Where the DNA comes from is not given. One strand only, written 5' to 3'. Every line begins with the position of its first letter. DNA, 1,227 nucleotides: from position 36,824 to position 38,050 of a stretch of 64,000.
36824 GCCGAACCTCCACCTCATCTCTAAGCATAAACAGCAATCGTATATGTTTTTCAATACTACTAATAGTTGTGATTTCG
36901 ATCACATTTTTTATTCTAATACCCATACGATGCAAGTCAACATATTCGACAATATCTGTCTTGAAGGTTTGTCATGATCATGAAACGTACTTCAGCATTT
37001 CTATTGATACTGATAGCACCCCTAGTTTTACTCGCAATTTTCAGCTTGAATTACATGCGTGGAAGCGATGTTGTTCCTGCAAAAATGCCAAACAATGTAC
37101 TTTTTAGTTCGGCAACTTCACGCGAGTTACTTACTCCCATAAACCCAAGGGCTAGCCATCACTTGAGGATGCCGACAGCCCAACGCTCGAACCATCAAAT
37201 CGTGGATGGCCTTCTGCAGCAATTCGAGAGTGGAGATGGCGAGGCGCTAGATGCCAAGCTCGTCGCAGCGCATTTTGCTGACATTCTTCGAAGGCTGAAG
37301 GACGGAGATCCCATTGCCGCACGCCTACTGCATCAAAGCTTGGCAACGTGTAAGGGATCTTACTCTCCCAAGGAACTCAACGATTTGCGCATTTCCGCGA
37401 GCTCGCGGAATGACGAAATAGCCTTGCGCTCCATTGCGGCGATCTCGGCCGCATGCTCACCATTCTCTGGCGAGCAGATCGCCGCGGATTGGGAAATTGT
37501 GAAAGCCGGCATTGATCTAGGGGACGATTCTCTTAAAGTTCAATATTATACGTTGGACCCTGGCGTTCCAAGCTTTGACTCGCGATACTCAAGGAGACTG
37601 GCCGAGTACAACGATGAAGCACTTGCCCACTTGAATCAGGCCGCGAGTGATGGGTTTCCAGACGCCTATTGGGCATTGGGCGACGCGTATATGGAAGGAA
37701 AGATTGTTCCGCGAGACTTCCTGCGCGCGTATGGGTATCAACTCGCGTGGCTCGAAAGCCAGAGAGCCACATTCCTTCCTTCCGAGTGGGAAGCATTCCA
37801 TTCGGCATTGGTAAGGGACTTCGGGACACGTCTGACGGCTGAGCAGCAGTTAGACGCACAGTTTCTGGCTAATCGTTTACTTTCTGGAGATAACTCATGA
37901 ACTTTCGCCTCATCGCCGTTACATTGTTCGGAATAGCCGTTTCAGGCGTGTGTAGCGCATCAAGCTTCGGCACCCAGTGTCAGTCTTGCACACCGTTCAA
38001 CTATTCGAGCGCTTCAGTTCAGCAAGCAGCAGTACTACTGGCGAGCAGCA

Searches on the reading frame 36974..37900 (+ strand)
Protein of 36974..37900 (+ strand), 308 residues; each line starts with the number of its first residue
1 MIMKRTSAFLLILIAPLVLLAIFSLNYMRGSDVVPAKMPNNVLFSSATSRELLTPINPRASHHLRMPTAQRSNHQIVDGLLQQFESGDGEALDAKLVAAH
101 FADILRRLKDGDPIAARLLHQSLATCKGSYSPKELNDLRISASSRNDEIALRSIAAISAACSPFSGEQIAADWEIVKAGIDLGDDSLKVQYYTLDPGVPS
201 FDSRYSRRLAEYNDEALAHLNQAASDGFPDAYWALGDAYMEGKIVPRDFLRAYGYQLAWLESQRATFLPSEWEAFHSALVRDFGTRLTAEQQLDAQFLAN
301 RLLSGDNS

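Call 3: search_protein_families(library=pfam, proteins=[window:36974-37900:+], max_evalue=0.01)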
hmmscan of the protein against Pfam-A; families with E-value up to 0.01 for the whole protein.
window:36974-37900:+ (308 aa): 1 family
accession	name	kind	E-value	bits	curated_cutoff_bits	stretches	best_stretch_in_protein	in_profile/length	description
PF08238.18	Sel1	-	0.0042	18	30.7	0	229-255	1-27/36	Sel1 repeat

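Call 4: search_protein_families(library=ncbifam, proteins=[window:36974-37900:+], max_evalue=0.01)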
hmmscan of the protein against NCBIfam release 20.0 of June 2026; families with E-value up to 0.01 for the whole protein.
window:36974-37900:+ (308 aa): 0 families
